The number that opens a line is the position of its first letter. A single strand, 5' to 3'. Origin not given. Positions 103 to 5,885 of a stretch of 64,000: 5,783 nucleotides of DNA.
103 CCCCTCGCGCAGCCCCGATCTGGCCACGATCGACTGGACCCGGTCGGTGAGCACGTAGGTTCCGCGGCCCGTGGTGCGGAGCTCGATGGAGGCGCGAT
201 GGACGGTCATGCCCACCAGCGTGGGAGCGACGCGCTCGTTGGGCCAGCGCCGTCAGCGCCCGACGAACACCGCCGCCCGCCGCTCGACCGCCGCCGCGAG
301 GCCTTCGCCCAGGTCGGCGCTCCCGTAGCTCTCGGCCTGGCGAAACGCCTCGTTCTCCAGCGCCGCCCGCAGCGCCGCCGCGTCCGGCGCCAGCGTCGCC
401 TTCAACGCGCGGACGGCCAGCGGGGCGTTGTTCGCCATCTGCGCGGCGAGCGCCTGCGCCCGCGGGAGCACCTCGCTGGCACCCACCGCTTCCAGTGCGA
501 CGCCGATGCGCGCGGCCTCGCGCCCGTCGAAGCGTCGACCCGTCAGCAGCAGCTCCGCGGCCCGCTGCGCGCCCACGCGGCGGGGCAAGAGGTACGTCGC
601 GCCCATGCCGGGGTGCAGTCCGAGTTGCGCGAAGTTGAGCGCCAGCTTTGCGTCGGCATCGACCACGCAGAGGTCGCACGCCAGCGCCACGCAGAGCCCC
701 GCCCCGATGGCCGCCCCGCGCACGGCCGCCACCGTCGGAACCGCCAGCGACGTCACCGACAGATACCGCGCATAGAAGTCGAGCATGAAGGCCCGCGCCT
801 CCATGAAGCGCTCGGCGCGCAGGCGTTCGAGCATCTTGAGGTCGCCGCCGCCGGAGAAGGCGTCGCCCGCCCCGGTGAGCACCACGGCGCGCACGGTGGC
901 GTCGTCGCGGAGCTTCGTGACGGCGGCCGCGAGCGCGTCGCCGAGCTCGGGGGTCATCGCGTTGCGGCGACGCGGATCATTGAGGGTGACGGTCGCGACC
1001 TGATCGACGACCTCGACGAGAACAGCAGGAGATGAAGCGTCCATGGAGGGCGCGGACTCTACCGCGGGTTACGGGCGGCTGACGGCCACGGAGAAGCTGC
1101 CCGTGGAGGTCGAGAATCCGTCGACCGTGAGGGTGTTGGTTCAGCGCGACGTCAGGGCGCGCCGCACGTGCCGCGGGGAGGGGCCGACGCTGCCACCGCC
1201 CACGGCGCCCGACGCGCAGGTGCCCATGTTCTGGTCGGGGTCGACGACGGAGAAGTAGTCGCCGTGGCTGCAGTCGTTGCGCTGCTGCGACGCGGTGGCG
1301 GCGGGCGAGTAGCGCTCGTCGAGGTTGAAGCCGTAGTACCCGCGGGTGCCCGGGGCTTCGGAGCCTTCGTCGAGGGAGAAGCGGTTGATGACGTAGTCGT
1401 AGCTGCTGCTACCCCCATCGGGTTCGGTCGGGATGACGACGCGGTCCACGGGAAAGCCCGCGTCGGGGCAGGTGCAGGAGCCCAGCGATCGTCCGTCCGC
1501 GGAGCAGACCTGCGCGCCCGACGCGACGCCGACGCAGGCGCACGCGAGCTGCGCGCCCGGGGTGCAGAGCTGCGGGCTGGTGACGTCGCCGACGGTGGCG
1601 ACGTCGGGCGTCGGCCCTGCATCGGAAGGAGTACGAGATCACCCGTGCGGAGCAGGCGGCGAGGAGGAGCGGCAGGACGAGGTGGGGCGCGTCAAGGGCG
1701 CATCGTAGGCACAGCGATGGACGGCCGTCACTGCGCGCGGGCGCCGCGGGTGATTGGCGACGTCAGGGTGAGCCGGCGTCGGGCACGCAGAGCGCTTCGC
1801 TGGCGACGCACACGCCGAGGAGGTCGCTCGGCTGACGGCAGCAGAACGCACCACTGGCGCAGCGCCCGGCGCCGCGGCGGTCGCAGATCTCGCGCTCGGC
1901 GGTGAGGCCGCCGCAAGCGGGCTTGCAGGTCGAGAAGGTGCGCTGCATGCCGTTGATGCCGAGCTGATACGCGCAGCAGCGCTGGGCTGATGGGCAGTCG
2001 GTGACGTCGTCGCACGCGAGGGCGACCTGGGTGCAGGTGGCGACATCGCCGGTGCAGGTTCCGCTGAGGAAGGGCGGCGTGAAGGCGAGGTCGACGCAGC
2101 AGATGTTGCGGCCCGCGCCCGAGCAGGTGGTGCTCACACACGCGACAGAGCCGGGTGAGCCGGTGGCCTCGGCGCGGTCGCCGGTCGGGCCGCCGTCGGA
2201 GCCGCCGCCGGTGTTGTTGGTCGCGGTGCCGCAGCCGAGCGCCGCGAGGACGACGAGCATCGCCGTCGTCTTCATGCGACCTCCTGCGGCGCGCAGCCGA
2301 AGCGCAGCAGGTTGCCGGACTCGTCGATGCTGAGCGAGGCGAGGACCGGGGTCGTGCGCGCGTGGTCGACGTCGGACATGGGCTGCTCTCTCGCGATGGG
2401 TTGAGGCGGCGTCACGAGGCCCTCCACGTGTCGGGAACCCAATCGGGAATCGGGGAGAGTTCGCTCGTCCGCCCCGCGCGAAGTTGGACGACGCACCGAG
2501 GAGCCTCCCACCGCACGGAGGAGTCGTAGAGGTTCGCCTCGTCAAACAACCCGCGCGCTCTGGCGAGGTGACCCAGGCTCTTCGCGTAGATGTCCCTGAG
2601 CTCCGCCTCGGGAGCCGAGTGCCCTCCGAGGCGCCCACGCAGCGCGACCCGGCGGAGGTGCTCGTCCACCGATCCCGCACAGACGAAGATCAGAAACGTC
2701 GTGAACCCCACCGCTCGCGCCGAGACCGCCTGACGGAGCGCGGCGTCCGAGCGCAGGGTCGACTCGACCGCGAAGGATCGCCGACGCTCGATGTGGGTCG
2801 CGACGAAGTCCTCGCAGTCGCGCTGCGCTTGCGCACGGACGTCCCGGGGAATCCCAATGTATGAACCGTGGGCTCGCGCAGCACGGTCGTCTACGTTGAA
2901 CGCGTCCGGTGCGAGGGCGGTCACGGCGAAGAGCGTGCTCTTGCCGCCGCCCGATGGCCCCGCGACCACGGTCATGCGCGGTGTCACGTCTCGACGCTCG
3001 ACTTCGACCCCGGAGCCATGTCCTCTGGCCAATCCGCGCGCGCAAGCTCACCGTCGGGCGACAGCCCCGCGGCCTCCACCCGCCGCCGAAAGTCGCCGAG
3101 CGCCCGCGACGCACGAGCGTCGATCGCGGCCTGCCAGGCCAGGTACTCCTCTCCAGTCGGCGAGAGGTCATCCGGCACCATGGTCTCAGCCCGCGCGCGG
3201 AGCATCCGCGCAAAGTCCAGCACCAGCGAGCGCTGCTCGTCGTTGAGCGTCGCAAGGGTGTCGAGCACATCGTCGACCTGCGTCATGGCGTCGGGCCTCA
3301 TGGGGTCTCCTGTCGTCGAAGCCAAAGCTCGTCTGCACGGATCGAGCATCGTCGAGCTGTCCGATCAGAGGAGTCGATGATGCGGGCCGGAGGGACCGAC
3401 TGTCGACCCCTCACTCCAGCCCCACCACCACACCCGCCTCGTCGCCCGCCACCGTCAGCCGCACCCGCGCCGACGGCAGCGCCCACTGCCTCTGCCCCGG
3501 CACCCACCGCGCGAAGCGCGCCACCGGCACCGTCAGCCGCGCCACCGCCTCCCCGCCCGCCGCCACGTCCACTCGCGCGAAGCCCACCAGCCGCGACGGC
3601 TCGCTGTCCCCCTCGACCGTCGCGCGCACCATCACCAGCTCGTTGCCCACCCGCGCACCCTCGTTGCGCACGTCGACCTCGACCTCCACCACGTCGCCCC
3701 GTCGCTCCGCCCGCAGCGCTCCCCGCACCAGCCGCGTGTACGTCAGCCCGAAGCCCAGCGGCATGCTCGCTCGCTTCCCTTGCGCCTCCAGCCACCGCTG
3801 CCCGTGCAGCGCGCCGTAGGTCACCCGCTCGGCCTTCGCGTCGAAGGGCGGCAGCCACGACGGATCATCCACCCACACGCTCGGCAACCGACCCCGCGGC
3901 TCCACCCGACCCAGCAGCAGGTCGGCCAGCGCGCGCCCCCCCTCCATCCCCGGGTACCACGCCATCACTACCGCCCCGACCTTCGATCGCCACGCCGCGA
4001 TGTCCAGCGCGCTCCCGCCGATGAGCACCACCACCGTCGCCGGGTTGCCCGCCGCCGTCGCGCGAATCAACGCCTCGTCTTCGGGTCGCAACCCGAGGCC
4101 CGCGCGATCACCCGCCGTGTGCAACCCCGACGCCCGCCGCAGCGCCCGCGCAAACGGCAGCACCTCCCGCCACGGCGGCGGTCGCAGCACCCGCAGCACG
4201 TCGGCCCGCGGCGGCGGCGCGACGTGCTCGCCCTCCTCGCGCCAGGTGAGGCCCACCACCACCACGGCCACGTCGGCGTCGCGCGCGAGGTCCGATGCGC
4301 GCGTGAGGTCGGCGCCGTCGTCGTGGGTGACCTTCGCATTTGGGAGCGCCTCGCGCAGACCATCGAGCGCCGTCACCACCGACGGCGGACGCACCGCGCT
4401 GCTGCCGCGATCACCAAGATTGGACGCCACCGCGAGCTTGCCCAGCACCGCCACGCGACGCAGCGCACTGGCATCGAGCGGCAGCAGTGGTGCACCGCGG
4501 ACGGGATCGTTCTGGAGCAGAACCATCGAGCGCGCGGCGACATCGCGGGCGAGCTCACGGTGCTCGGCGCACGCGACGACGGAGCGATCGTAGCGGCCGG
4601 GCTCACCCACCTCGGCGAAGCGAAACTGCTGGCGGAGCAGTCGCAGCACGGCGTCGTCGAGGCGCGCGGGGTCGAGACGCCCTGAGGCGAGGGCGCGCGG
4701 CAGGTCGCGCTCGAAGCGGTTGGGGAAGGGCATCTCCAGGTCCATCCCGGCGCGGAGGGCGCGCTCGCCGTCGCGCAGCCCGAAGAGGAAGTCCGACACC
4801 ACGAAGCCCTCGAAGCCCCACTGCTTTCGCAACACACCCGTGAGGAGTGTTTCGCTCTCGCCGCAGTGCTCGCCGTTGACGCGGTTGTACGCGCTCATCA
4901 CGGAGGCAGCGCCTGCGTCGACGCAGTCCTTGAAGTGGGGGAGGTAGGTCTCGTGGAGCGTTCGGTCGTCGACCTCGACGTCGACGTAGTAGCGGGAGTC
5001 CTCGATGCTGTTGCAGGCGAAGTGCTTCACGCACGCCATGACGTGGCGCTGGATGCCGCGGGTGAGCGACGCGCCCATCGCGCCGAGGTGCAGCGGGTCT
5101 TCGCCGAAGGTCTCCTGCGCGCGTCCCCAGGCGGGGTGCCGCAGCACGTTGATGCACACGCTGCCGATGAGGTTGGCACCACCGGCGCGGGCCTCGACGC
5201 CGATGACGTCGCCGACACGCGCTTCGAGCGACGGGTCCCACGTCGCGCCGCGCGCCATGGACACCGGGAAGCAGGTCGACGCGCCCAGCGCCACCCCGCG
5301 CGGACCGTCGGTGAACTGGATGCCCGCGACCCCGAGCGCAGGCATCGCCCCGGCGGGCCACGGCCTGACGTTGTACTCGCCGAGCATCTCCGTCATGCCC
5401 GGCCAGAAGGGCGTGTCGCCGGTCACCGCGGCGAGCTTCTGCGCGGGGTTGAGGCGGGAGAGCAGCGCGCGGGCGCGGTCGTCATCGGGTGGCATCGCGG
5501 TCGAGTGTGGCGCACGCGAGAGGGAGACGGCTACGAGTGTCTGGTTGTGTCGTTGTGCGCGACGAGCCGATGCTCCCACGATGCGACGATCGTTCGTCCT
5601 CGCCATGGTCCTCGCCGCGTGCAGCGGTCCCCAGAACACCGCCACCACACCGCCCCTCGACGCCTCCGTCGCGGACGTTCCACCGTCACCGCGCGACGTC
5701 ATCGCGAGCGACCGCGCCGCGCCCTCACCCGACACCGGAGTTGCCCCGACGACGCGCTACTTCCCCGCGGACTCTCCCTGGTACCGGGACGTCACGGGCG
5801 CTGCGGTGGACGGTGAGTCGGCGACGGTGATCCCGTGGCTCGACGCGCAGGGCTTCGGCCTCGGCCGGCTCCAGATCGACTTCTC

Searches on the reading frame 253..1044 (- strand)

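Call 93: search_protein_families(library=pfam, proteins=[window:253-1044:-], max_evalue=0.0001)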
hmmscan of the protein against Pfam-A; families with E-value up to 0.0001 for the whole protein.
window:253-1044:- (263 aa): 2 families
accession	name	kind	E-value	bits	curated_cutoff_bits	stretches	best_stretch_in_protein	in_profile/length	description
PF00378.25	ECH_1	-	1.2e-54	185.8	27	1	15-261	5-249/251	Enoyl-CoA hydratase/isomerase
PF16113.10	ECH_2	-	9.3e-30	104.7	27.2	1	17-216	2-201/335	Enoyl-CoA hydratase/isomerase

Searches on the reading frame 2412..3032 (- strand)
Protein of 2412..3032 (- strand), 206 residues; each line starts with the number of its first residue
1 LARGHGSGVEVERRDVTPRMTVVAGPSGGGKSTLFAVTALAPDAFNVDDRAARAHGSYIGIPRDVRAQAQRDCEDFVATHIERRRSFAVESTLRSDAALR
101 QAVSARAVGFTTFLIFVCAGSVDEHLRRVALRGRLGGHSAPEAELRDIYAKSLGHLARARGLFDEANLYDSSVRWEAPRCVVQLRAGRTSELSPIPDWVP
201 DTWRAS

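Call 93: search_protein_families(library=pfam, proteins=[window:2412-3032:-], max_evalue=0.0001)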
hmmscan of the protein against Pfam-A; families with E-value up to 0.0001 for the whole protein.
window:2412-3032:- (206 aa): 1 family
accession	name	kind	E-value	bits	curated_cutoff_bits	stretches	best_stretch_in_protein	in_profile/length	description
PF13671.12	AAA_33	-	5.5e-05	23.9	27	1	20-148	1-136/143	AAA domain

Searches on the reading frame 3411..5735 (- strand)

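Call 93: search_protein_families(library=pfam, proteins=[window:3411-5735:-], max_evalue=0.0001)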
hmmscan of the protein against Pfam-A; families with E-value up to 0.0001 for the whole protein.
window:3411-5735:- (774 aa): 3 families
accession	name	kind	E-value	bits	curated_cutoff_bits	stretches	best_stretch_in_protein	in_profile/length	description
PF01915.27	Glyco_hydro_3_C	-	2.5e-40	139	31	1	404-666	1-200/200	Glycosyl hydrolase family 3 C-terminal domain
PF00933.27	Glyco_hydro_3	-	3.2e-40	139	27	1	149-368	78-315/316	Glycosyl hydrolase family 3 N terminal domain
PF14310.12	Fn3-like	-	1.1e-06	29.1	25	1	711-764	16-69/71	Fibronectin type III-like domain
